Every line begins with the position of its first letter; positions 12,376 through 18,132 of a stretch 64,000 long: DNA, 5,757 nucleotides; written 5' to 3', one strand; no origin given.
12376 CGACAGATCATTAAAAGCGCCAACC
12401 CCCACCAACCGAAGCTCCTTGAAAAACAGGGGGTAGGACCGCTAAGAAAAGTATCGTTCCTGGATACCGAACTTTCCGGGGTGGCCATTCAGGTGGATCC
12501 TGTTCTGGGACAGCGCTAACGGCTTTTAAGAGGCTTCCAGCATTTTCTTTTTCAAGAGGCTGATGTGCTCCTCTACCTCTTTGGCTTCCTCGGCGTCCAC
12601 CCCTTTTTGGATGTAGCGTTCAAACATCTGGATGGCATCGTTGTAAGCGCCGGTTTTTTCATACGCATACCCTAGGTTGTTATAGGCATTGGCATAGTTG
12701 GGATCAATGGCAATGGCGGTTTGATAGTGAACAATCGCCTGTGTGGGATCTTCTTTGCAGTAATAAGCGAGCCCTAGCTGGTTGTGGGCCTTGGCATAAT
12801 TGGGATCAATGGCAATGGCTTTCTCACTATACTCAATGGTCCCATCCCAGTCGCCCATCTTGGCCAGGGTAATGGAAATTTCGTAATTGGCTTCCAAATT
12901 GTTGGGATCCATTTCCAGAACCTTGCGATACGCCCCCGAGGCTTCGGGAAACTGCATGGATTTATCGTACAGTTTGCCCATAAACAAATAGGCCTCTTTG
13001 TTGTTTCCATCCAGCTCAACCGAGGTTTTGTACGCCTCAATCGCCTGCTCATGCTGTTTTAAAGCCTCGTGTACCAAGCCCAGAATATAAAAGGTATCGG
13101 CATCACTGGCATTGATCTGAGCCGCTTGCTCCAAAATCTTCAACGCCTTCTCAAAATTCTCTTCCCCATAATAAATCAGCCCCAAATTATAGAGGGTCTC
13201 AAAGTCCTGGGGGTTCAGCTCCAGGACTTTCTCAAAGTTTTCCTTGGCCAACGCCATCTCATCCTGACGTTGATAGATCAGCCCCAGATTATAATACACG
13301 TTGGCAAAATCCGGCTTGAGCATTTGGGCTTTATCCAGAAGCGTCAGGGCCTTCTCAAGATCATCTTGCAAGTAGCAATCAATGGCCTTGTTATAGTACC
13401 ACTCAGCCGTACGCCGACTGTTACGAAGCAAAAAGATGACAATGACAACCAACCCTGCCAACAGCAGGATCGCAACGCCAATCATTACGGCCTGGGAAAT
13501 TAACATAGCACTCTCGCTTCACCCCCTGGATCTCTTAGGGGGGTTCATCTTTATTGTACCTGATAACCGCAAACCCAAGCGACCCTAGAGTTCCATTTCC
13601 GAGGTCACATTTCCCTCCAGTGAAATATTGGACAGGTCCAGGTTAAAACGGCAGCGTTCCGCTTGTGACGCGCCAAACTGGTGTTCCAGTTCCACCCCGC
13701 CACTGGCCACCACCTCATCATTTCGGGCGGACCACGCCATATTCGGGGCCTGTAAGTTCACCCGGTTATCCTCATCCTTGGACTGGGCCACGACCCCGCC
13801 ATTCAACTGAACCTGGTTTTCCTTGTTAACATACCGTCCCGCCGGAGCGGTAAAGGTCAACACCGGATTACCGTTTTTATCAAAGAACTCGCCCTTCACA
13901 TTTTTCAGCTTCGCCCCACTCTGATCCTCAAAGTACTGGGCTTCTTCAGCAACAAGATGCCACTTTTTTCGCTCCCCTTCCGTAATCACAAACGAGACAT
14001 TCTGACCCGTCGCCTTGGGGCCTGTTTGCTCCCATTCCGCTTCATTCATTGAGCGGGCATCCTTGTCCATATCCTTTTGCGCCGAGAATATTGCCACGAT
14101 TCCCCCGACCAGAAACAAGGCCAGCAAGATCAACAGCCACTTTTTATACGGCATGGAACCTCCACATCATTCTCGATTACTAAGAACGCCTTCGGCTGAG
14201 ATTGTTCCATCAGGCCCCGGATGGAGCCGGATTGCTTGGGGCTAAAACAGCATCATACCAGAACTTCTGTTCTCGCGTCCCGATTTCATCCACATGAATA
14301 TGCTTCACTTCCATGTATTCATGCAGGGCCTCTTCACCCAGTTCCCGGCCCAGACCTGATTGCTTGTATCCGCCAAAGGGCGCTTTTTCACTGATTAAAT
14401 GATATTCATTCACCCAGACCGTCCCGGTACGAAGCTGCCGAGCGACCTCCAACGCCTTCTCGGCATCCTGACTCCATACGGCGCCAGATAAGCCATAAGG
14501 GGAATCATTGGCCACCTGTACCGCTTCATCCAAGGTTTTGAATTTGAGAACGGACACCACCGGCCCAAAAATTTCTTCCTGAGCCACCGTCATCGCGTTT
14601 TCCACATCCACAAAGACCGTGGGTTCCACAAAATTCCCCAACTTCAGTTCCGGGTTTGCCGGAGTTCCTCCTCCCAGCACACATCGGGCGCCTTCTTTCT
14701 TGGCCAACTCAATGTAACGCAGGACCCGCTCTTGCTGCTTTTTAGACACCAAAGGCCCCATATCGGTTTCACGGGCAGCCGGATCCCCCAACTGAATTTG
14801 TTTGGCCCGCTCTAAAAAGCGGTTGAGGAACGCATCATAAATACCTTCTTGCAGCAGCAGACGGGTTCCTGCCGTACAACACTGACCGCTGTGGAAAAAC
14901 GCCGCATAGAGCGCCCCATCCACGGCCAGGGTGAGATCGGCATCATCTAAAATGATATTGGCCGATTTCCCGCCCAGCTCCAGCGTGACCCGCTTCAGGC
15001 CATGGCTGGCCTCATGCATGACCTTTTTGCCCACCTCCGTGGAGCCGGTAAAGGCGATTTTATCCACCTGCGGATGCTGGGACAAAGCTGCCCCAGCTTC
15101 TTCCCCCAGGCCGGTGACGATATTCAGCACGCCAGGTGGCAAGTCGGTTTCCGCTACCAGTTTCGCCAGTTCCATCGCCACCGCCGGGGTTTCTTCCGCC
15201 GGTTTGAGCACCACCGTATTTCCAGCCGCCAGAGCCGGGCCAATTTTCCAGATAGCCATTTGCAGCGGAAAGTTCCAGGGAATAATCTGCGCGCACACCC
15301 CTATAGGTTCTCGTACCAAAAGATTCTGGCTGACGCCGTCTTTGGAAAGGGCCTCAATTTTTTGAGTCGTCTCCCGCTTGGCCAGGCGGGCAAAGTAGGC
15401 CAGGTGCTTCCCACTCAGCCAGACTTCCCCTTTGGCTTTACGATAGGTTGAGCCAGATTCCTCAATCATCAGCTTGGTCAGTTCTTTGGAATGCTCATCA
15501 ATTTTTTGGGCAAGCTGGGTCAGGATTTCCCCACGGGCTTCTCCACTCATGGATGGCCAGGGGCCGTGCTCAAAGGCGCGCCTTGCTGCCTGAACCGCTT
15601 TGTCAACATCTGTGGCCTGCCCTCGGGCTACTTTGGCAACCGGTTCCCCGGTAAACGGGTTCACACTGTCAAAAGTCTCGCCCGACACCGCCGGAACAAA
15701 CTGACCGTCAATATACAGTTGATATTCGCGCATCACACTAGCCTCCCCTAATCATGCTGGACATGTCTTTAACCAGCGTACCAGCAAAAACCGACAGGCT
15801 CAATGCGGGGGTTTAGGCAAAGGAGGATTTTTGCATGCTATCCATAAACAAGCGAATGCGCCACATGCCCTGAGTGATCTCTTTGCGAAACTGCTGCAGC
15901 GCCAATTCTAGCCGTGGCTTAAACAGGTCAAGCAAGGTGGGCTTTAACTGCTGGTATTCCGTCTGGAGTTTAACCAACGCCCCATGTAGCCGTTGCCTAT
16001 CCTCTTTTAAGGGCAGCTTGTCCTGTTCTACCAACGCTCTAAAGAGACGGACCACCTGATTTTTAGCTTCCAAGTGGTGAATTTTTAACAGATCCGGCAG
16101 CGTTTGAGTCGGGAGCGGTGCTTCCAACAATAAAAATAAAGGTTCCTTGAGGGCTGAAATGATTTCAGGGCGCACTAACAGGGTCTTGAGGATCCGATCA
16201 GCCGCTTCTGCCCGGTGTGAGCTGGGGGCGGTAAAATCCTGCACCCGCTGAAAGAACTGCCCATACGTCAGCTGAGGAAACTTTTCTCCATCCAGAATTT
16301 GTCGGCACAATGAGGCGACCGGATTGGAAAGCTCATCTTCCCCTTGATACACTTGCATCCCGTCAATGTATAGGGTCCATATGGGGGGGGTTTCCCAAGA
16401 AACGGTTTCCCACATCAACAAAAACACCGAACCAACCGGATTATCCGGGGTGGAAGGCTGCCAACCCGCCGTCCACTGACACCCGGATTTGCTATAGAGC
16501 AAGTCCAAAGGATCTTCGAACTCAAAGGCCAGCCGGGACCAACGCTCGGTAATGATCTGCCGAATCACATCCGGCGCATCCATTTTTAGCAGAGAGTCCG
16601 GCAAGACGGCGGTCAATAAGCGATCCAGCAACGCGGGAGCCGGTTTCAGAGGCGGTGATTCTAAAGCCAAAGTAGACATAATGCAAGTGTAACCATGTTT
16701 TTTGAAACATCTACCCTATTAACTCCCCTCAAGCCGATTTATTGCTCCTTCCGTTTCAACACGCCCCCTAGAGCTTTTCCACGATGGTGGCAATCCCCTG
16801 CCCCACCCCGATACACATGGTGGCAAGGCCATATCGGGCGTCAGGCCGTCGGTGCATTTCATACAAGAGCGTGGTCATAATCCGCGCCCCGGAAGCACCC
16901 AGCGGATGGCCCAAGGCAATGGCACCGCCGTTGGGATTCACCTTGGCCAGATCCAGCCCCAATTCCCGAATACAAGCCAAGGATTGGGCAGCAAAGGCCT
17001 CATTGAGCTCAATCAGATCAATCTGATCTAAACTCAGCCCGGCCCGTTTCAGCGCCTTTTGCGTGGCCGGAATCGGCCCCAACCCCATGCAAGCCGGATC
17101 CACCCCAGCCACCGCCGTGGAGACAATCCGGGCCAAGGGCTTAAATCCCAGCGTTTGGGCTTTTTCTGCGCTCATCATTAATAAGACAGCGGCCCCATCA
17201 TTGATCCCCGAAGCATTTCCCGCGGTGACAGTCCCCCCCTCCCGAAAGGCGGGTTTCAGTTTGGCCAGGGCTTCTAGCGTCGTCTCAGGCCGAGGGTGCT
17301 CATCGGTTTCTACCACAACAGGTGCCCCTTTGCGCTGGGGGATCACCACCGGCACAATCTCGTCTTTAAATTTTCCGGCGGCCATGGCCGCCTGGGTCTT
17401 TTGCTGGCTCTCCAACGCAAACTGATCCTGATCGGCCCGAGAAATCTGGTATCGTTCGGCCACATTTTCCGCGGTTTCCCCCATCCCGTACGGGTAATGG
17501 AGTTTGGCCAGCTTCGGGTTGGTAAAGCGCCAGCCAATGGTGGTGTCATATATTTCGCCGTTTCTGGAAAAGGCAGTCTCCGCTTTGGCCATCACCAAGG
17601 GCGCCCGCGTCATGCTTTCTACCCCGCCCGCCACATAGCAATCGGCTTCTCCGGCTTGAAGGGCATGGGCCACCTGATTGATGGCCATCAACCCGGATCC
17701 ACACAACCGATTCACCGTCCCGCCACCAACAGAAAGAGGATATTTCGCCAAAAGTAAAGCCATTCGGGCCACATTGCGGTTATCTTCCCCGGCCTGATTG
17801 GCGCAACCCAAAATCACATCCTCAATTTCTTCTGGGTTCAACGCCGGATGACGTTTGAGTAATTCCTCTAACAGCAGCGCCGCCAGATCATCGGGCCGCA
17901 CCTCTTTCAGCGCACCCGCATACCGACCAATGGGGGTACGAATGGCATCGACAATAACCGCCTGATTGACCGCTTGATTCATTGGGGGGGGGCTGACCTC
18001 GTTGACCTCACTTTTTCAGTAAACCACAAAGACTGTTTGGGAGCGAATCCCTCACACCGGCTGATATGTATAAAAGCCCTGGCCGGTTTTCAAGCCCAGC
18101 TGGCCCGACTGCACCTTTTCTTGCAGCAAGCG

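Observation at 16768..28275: About 11.5 kb minus-strand catabolic operon: glcDEF-like oxidase plus a CoA-thioester ring-processing set with a solitary PaaA-like oxygenase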

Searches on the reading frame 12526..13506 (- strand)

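Call 28: search_protein_families(library=pfam, max_evalue=1e-8, proteins=[window:12526-13506:-])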
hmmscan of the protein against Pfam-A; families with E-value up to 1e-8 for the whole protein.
window:12526-13506:- (326 aa): 17 families
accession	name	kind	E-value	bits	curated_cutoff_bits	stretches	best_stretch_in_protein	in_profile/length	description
PF00515.34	TPR_1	-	9.3e-55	180.8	27.8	1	238-271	1-34/34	Tetratricopeptide repeat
PF13414.12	TPR_11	-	1.9e-48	162.3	26.8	1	255-286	11-42/42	TPR repeat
PF07719.23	TPR_2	-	4.6e-46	151.6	27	0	238-271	1-34/34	Tetratricopeptide repeat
PF13181.12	TPR_8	-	2.6e-37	124.2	25.7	0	68-101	1-34/34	Tetratricopeptide repeat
PF13424.12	TPR_12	-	4.1e-36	123.5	30.1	2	67-131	2-74/77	Tetratricopeptide repeat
PF13431.12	TPR_17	-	1.5e-35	118.9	24.4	0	260-293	1-34/34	Tetratricopeptide repeat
PF14559.12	TPR_19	-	5.1e-30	104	25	0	252-309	5-62/68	Tetratricopeptide repeat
PF13432.12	TPR_16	-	3.1e-27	95.1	32.7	0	72-135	1-64/65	Tetratricopeptide repeat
PF13371.12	TPR_9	-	2.5e-24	85.5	35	0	47-101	8-62/73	Tetratricopeptide repeat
PF13428.12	TPR_14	-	1e-23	81.8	23.5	0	139-179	4-44/44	Tetratricopeptide repeat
PF13176.12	TPR_7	-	9.6e-20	69.4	27.9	0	274-297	1-24/36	Tetratricopeptide repeat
PF13174.12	TPR_6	-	1.5e-19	69.6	26.3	0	70-100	2-32/33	Tetratricopeptide repeat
PF13374.12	TPR_10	-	1e-16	60.7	27.5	0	272-297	2-27/42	Tetratricopeptide repeat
PF12895.13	ANAPC3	-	4e-15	56.3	27.2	1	91-160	12-80/82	Anaphase-promoting complex, cyclosome, subunit 3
PF23914.1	TPR_CcmH_CycH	-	4.5e-14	53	42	0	132-226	46-143/158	Cytochrome c-type biogenesis protein H TPR domain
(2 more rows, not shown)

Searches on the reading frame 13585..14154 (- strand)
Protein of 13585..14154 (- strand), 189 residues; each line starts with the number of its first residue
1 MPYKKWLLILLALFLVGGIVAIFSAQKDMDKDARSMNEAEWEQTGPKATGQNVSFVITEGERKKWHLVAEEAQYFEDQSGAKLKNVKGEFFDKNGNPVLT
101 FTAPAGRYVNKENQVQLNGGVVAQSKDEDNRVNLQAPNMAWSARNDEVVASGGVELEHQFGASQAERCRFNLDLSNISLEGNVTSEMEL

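Call 4: search_protein_families(library=pfam, proteins=[window:13585-14154:-])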
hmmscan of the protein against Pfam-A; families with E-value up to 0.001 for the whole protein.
window:13585-14154:- (189 aa): 1 family
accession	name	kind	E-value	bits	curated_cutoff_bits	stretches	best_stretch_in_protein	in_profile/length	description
PF06835.18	LptC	-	7.7e-18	65.1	21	1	11-186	3-173/175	Lipopolysaccharide-assembly, LptC-related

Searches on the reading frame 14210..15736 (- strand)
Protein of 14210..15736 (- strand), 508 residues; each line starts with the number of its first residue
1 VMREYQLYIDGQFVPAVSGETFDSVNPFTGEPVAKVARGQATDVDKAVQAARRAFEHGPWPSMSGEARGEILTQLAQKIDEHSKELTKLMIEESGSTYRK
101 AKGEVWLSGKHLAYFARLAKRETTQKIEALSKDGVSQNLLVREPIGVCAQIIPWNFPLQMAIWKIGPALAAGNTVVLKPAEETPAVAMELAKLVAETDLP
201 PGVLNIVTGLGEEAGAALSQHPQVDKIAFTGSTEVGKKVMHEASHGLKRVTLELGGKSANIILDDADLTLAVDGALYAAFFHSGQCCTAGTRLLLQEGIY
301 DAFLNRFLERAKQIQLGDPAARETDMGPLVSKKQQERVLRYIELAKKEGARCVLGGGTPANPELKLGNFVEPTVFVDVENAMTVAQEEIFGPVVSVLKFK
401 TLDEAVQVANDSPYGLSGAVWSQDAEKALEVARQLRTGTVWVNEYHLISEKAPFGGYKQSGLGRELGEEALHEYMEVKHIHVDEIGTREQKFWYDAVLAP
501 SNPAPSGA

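Call 4: search_protein_families(library=pfam, proteins=[window:14210-15736:-])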
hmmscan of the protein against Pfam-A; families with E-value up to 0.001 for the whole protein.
window:14210-15736:- (508 aa): 1 family
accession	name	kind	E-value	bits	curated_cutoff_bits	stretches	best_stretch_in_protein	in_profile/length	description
PF00171.27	Aldedh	-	9.7e-183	608.3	23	1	16-480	4-461/461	Aldehyde dehydrogenase family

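Call 6: search_protein_families(library=ncbifam, proteins=[window:14210-15736:-], max_evalue=0.00001)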
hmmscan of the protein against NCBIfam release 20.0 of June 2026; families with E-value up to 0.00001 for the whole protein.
window:14210-15736:- (508 aa): 43 families (the best 25 are shown)
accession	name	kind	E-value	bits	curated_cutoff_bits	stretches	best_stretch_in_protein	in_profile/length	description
TIGR01804.1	BADH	equivalog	2.6e-168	560.4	668.6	1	8-478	1-467/467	betaine-aldehyde dehydrogenase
TIGR02299.1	HpaE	equivalog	1.5e-154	515.3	638.35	1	6-484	2-478/488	5-carboxymethyl-2-hydroxymuconate semialdehyde dehydrogenase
NF009725.0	PRK13252.1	equivalog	8.7e-154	512.5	593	1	2-483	4-480/488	betaine-aldehyde dehydrogenase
NF045735.1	PaDhStyDPseudo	equivalog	6.6e-147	490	850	1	6-481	4-480/483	phenylacetaldehyde dehydrogenase StyD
NF010000.0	PRK13473.1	subfamily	1.2e-146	489.2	615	1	5-483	3-473/475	aminobutyraldehyde dehydrogenase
TIGR04284.1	aldehy_Rv0768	hypoth_equivalog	3.2e-145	484.8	775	1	6-480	2-476/480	aldehyde dehydrogenase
NF045736.1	PaDhStyDRhodo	equivalog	3.7e-143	477.5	800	1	6-480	4-475/479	phenylacetaldehyde dehydrogenase StyD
NF050026.1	AcaldDHExaC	equivalog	2.5e-141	471.8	900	1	3-482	14-493/503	acetaldehyde dehydrogenase ExaC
NF007352.0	PRK09847.1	equivalog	6.4e-133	443.8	850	1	4-482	19-491/495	aldehyde dehydrogenase PuuC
TIGR03216.1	OH_muco_semi_DH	equivalog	5.4e-132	440.8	693.25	1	6-482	2-479/481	2-hydroxymuconic semialdehyde dehydrogenase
NF052305.1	DioxValDhHalo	equivalog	7.6e-129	430.7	750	1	1-480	1-479/483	2,5-dioxovalerate dehydrogenase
TIGR01780.1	SSADH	subfamily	4.4e-128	428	646.35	1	25-478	2-448/448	succinate-semialdehyde dehydrogenase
NF042993.1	AlphKGSA_gudD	equivalog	1.9e-126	422.7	770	1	4-482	3-480/481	alpha-ketoglutaric semialdehyde dehydrogenase GucD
NF007497.0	PRK10090.1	equivalog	3.4e-123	412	500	1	2-482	4-477/480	aldehyde dehydrogenase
NF006916.0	PRK09407.1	equivalog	1.1e-121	407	521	1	18-484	32-494/526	succinic semialdehyde dehydrogenase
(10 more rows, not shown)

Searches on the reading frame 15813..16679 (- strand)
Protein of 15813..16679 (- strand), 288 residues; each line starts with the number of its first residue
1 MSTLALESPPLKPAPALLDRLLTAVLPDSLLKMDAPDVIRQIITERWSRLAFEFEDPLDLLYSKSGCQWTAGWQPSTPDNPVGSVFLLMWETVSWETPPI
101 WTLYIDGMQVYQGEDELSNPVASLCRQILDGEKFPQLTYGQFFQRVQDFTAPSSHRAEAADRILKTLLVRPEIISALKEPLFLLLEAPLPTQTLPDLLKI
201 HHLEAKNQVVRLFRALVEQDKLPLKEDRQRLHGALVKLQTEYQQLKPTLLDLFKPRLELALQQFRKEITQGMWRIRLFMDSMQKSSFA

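Call 4: search_protein_families(library=pfam, proteins=[window:15813-16679:-])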
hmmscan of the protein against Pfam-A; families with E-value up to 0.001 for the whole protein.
window:15813-16679:- (288 aa): 0 families

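Call 6: search_protein_families(library=ncbifam, proteins=[window:15813-16679:-], max_evalue=0.00001)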
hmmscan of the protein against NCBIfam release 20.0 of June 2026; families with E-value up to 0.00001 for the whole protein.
window:15813-16679:- (288 aa): 0 families

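Call 66: search_solved_structures(query=A3, max_evalue=1)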
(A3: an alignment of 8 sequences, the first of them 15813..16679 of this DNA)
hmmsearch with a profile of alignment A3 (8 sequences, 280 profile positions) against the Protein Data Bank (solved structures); distinct sequences matched with E-value up to 1: 3.
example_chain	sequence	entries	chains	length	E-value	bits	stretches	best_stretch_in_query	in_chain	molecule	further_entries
5t12_A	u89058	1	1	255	0.25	13.7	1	206-276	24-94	Phosphoenolpyruvate--protein phosphotransferase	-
5t1o_B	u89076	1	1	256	0.26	13.7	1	206-276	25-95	Phosphoenolpyruvate-protein phosphotransferase PtsP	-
6pse_A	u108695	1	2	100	0.39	13.1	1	216-265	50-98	Protein bicaudal D homolog 2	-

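Call 85: predict_structure(protein=window:15813-16679:-)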
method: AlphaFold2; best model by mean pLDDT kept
length: 288 residues; sequences in the alignment: 1
mean_pLDDT: 46.1   pTM: 0.31
mean pLDDT of the five models: 46.1, 45.9, 40.2, 36.6, 35.6
residues with pLDDT >= 90: 0; 70-90: 11; 50-70: 92; < 50: 185
segments of 3 or more residues with pLDDT < 50: 1-89, 91-98, 105-108, 116-177, 192-203, 286-288
pLDDT, mean of each block of 10 residues (from residue 1): 29 34 36 37 36 32 37 38 42 45 48 49 43 36 36 36 40 47 55 43 51 58 66 67 62 53 63 66 54
secondary structure, 60 per line:
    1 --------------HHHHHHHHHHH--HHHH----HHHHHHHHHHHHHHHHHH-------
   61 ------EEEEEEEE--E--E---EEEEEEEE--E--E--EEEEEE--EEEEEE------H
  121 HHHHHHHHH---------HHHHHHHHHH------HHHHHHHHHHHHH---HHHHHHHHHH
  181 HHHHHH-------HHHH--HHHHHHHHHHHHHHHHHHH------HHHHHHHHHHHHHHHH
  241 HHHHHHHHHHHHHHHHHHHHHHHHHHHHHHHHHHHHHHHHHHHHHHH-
elements in order: H15-25 H28-31 H36-53 E67-74 E84-91 E100-105 E108-113 H120-129 H139-148 H155-167 H171-186 H194-197 H200-218 H225-287

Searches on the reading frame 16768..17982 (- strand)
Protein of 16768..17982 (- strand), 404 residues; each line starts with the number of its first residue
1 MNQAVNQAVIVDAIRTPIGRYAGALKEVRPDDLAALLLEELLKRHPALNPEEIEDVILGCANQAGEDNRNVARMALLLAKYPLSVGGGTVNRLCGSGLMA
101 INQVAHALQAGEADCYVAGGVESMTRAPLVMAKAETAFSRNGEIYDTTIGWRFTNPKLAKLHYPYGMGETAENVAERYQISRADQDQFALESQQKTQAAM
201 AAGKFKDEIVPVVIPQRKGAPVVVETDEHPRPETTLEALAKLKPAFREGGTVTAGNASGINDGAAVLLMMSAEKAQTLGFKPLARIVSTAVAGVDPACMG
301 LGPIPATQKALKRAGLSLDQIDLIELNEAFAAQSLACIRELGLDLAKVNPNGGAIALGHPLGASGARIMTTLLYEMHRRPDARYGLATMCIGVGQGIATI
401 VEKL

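Call 4: search_protein_families(library=pfam, proteins=[window:16768-17982:-])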
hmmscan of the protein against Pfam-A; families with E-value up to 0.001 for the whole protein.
window:16768-17982:- (404 aa): 4 families
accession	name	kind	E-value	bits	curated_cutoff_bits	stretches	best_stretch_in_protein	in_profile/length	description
PF00108.29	Thiolase_N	-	2.5e-84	283.2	26.4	1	9-272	2-259/260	Thiolase, N-terminal domain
PF02803.24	Thiolase_C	-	2e-51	173.2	27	1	281-403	2-123/123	Thiolase, C-terminal domain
PF00109.32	ketoacyl-synt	-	3.8e-05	23.9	20.8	1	93-141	173-222/252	Beta-ketoacyl synthase, N-terminal domain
PF22691.2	Thiolase_C_1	-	0.00045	20.4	28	0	306-343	23-60/144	Thiolase C-terminal domain-like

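Call 6: search_protein_families(library=ncbifam, proteins=[window:16768-17982:-], max_evalue=0.00001)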
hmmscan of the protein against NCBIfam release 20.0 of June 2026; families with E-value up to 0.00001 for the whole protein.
window:16768-17982:- (404 aa): 41 families (the best 25 are shown)
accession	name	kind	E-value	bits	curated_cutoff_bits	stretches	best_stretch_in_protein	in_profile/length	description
NF006551.0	PRK09050.1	subfamily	3.2e-186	619.2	605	1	6-403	2-400/401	3-oxoadipyl-CoA thiolase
TIGR02430.1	pcaF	equivalog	1.2e-183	610.7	597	1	7-403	2-399/400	3-oxoadipyl-CoA thiolase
NF006001.0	PRK08131.1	equivalog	1.2e-157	525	622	1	7-403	3-399/401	3-oxoadipyl-CoA thiolase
TIGR01930.1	AcCoA-C-Actrans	subfamily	6e-149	496.2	240.55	1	10-402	1-385/385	acetyl-CoA C-acyltransferase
NF004853.0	PRK06205.1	subfamily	4.1e-134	447.6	551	1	6-403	2-402/404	acetyl-CoA C-acetyltransferase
NF006552.0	PRK09051.1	subfamily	5e-134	447.4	565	1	6-404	4-395/395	beta-ketothiolase BktB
NF006510.0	PRK08947.1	equivalog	1.2e-132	442.6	519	1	6-403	2-386/387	acetyl-CoA C-acyltransferase FadA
NF004206.0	PRK05656.1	subfamily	3.7e-132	441.1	688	1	6-402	2-391/392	acetyl-CoA C-acetyltransferase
NF006553.0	PRK09052.1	equivalog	1.6e-130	435.7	567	1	1-404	1-399/399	acetyl-CoA C-acyltransferase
NF042999.1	bketothiol_BktB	equivalog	1.8e-125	419.3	725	1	7-404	4-394/394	beta-ketothiolase BktB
NF005890.0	PRK07851.1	equivalog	3.3e-125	418.3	580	1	6-404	2-405/406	acetyl-CoA C-acetyltransferase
TIGR02445.1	fadA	equivalog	4.7e-124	414.3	591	1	8-403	2-384/385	acetyl-CoA C-acyltransferase FadA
NF005805.0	PRK07661.1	equivalog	8.7e-119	396.9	633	1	6-403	2-390/391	acetyl-CoA C-acetyltransferase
NF005033.0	PRK06445.1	equivalog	4.1e-110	368.6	511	1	10-403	7-394/395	acetyl-CoA C-acetyltransferase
NF005865.0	PRK07801.1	equivalog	8.5e-110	367.5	591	1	6-404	2-382/382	acetyl-CoA C-acetyltransferase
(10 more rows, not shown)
